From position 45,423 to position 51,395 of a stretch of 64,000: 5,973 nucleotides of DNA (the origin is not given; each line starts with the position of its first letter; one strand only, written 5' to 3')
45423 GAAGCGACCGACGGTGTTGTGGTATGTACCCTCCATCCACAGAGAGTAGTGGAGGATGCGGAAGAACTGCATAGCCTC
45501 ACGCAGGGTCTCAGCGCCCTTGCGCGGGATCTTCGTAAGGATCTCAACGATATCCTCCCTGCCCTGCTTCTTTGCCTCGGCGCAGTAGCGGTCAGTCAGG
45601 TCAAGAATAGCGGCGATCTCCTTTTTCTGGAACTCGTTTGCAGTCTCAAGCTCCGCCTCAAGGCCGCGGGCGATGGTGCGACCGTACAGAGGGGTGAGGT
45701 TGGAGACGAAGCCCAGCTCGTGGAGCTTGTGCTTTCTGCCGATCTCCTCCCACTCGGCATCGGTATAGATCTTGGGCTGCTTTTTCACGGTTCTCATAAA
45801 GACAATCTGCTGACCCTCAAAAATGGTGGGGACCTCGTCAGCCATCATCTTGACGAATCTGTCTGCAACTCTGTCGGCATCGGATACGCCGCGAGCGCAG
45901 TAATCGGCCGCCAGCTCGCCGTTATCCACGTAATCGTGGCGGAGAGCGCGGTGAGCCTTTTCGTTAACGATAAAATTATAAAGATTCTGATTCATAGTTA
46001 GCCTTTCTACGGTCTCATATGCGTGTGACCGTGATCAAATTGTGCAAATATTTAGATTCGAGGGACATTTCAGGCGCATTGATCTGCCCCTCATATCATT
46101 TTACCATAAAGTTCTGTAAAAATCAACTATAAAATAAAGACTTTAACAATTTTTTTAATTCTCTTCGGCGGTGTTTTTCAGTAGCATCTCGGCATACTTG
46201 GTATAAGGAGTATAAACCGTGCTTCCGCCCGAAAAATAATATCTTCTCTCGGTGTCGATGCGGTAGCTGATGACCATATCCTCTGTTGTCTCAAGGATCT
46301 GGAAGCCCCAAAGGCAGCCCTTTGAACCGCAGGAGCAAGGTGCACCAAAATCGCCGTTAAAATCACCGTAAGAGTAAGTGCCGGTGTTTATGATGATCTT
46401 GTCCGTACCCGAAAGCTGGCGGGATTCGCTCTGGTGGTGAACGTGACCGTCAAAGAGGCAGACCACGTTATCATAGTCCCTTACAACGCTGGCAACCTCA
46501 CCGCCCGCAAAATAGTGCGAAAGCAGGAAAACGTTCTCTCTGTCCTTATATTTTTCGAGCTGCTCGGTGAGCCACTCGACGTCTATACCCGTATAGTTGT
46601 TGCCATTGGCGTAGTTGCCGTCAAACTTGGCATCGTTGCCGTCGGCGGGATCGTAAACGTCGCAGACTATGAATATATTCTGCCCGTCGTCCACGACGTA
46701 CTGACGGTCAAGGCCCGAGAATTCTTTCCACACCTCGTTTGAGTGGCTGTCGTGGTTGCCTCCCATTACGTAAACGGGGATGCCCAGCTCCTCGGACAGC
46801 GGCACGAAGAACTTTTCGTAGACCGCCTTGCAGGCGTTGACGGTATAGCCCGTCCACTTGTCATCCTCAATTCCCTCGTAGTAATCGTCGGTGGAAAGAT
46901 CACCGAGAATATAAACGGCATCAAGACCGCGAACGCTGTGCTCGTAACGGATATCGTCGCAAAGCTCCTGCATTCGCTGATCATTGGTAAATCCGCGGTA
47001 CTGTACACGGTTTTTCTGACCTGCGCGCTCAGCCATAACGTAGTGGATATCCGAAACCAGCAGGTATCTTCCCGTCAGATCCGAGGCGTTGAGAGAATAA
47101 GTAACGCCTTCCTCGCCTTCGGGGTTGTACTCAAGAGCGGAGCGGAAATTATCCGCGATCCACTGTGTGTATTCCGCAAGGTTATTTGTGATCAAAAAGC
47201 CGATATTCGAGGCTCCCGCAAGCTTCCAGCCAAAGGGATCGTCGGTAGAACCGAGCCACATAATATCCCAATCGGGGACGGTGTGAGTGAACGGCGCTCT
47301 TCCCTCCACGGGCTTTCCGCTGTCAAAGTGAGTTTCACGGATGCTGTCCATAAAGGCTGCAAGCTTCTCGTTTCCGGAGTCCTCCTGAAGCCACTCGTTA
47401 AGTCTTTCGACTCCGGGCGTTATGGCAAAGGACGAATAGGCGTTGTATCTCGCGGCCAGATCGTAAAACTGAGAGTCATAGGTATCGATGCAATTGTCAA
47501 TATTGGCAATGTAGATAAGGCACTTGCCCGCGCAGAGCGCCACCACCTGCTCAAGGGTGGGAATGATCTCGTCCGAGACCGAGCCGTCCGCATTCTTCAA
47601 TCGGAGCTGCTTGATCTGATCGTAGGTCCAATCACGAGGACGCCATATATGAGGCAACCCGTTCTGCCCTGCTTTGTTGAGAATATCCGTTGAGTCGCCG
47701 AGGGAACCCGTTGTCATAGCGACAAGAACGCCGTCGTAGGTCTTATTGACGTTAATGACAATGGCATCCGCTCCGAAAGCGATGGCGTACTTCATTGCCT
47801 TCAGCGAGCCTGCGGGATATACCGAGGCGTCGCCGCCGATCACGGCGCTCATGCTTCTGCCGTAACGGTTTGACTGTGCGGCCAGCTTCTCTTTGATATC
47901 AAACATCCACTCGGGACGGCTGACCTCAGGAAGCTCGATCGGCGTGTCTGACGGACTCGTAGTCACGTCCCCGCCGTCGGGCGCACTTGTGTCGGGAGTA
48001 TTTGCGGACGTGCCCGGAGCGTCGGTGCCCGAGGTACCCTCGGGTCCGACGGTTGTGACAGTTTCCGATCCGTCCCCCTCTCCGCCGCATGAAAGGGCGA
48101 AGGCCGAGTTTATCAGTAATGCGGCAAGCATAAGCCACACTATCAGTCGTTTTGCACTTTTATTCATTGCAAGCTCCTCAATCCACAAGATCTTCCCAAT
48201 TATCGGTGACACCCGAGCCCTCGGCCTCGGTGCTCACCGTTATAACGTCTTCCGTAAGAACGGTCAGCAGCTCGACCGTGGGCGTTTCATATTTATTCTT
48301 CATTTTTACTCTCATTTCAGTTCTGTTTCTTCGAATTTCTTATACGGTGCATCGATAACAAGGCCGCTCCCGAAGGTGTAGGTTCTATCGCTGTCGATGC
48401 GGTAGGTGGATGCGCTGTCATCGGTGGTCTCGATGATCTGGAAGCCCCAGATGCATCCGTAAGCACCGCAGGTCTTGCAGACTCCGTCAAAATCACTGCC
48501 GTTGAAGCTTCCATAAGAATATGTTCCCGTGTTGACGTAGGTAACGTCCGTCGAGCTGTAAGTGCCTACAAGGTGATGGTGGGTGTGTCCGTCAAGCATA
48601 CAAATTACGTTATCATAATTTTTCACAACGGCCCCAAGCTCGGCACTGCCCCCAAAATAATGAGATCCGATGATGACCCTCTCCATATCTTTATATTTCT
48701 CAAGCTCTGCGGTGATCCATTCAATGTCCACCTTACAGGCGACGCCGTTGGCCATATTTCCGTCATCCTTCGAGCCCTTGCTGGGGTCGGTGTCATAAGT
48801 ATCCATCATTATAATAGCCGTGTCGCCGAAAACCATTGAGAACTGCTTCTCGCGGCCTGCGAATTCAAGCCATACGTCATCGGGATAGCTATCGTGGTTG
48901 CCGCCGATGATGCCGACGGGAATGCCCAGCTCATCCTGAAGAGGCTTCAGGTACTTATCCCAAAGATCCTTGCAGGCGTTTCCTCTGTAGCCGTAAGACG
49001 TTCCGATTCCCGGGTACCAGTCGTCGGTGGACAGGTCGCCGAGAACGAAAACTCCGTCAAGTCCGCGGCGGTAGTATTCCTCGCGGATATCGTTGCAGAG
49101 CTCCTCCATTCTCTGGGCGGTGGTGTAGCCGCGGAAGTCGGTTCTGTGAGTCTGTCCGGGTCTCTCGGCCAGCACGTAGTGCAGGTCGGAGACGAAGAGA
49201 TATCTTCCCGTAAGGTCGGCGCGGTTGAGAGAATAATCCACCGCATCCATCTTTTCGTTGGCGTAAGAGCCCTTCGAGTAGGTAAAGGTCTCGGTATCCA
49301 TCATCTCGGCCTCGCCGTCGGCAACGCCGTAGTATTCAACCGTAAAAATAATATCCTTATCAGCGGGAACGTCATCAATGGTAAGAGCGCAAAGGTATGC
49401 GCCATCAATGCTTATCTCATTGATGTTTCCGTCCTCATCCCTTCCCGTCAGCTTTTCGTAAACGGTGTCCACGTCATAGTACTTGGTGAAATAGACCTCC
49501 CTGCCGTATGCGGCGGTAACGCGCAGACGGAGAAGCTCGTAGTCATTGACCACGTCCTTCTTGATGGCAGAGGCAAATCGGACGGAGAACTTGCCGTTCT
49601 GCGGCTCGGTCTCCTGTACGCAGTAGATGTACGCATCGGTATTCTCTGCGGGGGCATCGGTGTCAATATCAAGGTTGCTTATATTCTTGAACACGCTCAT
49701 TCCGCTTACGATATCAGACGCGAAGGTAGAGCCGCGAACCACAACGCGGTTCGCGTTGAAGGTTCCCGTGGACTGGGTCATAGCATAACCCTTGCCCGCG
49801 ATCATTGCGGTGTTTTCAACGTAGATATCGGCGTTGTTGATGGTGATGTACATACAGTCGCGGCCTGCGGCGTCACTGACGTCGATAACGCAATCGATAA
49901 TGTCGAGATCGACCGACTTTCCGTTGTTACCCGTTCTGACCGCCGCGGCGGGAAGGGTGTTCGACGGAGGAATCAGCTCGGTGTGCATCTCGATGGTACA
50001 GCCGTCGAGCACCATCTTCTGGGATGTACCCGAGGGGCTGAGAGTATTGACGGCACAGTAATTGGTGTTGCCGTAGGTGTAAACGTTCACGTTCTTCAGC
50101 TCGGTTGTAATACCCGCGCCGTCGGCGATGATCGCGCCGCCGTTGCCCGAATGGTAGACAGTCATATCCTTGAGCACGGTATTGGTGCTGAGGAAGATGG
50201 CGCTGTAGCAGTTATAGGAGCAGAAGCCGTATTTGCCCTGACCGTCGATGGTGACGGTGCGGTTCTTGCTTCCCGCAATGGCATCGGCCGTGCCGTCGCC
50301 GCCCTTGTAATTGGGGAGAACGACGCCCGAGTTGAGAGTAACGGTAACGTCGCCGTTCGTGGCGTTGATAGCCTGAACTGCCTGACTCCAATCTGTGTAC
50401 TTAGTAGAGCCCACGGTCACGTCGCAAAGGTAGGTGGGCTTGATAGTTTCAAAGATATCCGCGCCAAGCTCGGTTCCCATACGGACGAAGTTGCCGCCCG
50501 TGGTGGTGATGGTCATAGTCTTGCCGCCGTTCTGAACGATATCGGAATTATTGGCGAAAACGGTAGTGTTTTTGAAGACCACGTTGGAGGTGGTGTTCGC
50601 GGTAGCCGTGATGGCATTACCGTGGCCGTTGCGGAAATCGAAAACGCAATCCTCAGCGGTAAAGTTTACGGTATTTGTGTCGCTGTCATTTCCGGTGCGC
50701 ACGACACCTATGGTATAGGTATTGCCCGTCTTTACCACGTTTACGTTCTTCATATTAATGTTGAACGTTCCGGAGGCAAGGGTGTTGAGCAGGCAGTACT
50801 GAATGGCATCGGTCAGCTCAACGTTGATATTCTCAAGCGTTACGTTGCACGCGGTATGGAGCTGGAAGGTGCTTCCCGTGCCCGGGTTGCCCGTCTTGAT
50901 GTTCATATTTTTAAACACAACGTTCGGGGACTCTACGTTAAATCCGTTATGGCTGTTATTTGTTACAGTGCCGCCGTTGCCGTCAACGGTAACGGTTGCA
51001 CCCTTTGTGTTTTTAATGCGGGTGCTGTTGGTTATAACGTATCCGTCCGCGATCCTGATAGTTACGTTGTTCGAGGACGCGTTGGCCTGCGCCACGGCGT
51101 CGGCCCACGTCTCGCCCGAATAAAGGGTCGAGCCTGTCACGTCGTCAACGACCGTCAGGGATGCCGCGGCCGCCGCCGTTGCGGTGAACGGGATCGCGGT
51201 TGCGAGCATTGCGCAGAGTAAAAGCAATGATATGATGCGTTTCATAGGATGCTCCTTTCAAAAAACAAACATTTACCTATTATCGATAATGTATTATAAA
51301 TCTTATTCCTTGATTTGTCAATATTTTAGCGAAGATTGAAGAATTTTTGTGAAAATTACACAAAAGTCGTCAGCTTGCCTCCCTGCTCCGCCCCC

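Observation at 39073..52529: LacI-linked cluster combining extracellular phosphoesterases, a GH36-like enzyme and a novel glycyl-radical enzyme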

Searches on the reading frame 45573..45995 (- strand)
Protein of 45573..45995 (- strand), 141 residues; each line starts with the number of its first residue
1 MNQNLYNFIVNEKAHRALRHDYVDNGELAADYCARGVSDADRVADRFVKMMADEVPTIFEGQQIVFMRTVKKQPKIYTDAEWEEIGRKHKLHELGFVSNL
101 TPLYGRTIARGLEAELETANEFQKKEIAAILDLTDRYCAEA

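Call 59: search_solved_structures(query=window:45573-45995:-, max_evalue=10, show_alignments=5)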
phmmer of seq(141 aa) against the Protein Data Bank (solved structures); distinct sequences matched with E-value up to 10: 16.
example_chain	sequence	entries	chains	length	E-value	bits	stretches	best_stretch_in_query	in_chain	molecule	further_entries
9dxw_A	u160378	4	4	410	0.56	13.5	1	58-118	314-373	Cytochrome P450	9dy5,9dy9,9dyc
7n60_A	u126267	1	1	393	0.58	13.5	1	58-118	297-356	Cytochrome P450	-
8hgc_A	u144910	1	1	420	0.61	13.4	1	58-118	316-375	Cytochrome P450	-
8ws4_A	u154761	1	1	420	0.61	13.4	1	58-118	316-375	Cytochrome P450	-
5kdz_A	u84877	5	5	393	0.62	13.4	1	58-118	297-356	Cytochrome P450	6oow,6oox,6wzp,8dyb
5kdb_A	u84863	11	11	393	0.62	13.4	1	58-118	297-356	Cytochrome P450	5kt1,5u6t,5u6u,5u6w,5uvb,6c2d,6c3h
9dwr_A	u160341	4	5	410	0.66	13.3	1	58-118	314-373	Cytochrome P450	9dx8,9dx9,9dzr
8hgb_A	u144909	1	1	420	0.67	13.3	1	58-118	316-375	Cytochrome P450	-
8gly_A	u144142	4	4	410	0.7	13.2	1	57-118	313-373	Cytochrome P450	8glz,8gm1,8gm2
7reh_A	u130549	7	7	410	0.7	13.2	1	57-118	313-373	Cytochrome P450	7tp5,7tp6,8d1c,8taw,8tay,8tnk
8g35_A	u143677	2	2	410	0.7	13.2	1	58-118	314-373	Cytochrome P450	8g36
4dnz_A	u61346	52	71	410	0.71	13.2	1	58-118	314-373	Cytochrome P450 | CYP199A4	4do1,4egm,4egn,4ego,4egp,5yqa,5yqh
5kdy_A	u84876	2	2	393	0.74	13.1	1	57-118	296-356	Cytochrome P450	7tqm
8vf3_A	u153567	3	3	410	0.8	13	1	57-118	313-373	Cytochrome P450 enzyme (CYP199A4) | Cytochrome P450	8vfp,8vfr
8vf0_A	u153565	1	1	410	0.83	13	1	58-118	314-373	Cytochrome P450 enzyme (CYP199A4)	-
7tnf_A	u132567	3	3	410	0.92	12.8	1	58-118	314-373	Cytochrome P450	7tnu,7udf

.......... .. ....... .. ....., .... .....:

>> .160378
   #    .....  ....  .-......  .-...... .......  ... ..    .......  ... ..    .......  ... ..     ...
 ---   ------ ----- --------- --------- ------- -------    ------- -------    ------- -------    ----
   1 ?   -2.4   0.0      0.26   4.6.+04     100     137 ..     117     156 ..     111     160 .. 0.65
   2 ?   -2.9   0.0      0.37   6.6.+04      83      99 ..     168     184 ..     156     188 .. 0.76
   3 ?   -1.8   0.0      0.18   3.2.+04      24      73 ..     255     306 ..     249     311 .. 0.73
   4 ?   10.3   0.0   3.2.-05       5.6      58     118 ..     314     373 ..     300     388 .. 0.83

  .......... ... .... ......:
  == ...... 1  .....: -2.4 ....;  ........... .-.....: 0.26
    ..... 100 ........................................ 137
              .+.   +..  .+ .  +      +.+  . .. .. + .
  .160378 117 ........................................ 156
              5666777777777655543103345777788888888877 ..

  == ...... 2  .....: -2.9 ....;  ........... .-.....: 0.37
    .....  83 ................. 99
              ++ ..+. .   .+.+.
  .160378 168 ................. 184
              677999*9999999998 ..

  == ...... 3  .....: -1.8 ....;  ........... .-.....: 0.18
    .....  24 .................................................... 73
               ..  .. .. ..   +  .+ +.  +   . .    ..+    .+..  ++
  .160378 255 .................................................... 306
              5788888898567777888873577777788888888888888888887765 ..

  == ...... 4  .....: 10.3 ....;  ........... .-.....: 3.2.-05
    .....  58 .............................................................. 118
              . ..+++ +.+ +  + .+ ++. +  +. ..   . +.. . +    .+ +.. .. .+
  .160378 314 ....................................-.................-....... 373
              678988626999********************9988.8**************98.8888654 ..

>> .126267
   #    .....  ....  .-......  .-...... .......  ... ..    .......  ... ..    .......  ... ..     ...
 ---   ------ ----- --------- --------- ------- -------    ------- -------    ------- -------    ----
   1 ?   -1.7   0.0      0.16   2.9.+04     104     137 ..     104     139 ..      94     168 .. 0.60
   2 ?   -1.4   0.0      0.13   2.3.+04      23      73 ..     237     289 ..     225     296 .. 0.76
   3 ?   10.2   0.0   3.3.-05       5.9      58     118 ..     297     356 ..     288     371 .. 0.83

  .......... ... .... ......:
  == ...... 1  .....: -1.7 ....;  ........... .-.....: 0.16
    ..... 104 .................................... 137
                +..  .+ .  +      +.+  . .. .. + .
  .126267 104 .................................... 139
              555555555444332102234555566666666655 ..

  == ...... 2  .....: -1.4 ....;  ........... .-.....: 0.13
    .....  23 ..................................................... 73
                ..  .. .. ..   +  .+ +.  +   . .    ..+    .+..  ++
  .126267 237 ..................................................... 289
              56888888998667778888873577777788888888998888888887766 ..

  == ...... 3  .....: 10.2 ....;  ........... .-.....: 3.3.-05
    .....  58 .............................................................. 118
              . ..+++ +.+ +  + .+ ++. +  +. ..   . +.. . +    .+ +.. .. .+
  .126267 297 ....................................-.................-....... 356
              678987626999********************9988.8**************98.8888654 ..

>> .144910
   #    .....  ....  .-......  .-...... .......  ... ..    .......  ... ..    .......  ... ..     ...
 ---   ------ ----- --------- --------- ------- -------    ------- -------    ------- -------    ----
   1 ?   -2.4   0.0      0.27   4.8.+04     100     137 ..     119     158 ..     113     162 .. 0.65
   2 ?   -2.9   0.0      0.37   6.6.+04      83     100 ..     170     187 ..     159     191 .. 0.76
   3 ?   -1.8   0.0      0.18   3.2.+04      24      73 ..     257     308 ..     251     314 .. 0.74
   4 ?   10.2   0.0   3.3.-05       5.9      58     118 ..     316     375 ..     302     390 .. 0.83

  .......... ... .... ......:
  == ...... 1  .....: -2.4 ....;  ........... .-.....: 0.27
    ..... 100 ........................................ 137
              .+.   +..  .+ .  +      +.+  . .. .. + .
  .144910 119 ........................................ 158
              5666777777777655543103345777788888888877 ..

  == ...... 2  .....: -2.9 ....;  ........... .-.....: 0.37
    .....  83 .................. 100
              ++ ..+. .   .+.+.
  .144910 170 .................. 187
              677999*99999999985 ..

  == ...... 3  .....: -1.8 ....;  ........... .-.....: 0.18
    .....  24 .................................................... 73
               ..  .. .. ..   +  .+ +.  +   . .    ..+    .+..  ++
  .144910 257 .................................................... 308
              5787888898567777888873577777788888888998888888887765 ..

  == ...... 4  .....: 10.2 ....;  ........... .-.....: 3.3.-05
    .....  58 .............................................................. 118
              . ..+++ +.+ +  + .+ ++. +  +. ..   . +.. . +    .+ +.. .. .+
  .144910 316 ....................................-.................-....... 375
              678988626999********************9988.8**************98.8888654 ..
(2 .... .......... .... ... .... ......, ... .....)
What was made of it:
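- Tried and rejected: The search returned only chance-level P450 hits (call 59).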

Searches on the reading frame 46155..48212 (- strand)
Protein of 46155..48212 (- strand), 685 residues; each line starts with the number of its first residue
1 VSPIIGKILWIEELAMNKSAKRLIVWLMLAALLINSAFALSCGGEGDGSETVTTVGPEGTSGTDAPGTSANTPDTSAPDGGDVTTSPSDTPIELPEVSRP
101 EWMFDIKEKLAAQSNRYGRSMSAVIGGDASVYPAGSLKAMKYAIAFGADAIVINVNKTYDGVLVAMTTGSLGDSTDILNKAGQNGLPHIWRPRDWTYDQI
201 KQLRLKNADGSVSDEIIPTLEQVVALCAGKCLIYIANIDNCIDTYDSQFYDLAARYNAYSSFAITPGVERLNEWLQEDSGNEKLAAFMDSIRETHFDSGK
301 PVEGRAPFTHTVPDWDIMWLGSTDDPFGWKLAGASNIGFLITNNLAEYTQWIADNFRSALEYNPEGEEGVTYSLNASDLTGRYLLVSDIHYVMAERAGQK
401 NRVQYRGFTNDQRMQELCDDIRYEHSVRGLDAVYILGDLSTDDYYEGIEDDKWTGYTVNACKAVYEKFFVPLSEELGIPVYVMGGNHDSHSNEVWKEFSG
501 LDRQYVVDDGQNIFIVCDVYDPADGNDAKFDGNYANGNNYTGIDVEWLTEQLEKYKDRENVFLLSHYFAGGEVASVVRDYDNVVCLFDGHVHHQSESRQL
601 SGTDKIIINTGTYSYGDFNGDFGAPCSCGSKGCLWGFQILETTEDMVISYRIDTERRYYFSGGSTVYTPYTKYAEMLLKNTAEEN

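Call 3: search_protein_families(library=pfam, proteins=[window:46155-48212:-], max_evalue=0.01)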
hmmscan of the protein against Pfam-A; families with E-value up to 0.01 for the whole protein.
window:46155-48212:- (685 aa): 2 families
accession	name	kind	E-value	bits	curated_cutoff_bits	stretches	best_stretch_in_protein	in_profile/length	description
PF00149.33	Metallophos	-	1.6e-08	35.6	21.5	1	382-593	2-190/191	Calcineurin-like phosphoesterase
PF03009.23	GDPD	-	3.6e-08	34.2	23.6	1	131-234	7-103/244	Glycerophosphoryl diester phosphodiesterase family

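Call 4: search_protein_families(library=ncbifam, proteins=[window:46155-48212:-], max_evalue=0.01)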
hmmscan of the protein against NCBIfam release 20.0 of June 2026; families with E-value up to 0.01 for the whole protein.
window:46155-48212:- (685 aa): 2 families
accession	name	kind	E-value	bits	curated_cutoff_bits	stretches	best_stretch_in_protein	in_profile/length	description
NF058595.1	invert_tail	domain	0.00028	21.2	37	1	16-71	46-101/113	lipo-invert putative C-terminal anchoring domain-containing protein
NF011996.0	PRK15452.1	equivalog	0.0041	16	534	1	132-153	9-30/449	prephenate-dependent tRNA uridine(34) hydroxylase TrhP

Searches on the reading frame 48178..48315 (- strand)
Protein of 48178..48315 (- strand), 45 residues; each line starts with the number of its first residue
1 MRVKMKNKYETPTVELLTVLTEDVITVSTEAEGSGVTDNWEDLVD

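Call 3: search_protein_families(library=pfam, proteins=[window:48178-48315:-], max_evalue=0.01)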
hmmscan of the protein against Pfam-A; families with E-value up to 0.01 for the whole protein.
window:48178-48315:- (45 aa): 0 families

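Call 4: search_protein_families(library=ncbifam, proteins=[window:48178-48315:-], max_evalue=0.01)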
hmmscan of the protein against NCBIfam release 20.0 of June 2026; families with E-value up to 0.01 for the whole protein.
window:48178-48315:- (45 aa): 0 families

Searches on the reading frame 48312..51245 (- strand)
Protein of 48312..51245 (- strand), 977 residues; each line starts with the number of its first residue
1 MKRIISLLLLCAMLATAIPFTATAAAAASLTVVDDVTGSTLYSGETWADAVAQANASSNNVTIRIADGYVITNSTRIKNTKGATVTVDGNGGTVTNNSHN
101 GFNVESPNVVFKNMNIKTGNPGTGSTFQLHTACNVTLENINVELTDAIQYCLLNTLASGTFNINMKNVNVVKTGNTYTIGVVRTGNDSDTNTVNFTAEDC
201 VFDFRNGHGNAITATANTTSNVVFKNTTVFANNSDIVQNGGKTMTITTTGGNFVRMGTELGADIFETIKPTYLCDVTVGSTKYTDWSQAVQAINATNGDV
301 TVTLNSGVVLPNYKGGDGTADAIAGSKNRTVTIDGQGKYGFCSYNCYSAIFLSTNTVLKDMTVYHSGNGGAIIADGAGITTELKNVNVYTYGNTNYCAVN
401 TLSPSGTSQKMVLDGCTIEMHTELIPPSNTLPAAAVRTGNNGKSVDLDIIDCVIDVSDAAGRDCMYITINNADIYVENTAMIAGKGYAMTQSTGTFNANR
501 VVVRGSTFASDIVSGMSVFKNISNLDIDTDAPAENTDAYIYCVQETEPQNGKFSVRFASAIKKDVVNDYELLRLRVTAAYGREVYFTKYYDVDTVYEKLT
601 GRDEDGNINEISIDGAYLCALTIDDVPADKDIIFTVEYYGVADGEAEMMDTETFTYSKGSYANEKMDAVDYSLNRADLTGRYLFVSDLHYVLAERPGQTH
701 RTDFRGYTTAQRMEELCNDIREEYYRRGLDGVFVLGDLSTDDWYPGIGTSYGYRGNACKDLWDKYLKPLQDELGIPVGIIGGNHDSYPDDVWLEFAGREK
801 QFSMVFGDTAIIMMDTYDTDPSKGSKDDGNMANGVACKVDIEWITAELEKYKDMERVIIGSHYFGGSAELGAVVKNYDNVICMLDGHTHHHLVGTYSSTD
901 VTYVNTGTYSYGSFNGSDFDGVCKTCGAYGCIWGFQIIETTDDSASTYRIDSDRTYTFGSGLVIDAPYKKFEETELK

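Call 3: search_protein_families(library=pfam, proteins=[window:48312-51245:-], max_evalue=0.01)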
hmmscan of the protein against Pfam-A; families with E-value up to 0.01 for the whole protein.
window:48312-51245:- (977 aa): 1 family
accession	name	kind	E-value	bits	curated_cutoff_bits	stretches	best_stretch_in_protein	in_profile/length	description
PF00149.33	Metallophos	-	4.5e-05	24.4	21.5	1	681-889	2-189/191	Calcineurin-like phosphoesterase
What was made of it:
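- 48312..51245 (-): Secreted 977-aa protein: signal peptide, two unassigned N-terminal modules, C-terminal metallophosphoesterase. Metallophos domain at residues 681-889 (call 3).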

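Call 4: search_protein_families(library=ncbifam, proteins=[window:48312-51245:-], max_evalue=0.01)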
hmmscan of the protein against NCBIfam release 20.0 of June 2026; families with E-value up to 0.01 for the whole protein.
window:48312-51245:- (977 aa): 1 family
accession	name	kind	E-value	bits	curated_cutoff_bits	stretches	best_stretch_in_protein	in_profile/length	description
NF050112.1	PhdiestSpdARhizob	equivalog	7.4e-05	22.5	400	1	765-862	60-158/264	2', 3'cyclic nucleotide phosphodiesterase SpdA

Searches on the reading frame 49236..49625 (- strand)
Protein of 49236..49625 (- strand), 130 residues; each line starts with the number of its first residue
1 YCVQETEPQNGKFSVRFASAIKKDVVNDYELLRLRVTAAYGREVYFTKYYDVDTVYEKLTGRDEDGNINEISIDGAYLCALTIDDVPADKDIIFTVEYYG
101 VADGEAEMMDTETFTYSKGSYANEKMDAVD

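Call 78: search_protein_families(library=pfam, proteins=[window:49236-49625:-], max_evalue=5)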
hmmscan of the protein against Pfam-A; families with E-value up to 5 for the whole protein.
window:49236-49625:- (130 aa): 0 families

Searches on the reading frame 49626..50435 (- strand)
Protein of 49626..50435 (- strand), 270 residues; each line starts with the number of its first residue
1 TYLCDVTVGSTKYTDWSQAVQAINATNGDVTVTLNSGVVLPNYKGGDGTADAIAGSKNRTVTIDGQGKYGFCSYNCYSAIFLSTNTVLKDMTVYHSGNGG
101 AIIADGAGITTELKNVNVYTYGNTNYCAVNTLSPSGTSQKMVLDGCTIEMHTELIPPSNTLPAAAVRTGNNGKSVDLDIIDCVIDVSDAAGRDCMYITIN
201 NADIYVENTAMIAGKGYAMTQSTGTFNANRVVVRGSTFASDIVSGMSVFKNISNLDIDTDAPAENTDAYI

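Call 78: search_protein_families(library=pfam, proteins=[window:49626-50435:-], max_evalue=5)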
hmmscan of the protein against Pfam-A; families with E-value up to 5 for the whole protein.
window:49626-50435:- (270 aa): 0 families
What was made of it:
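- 48312..51245 (-): No significant Pfam hit for residues 28-670 (call 78).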
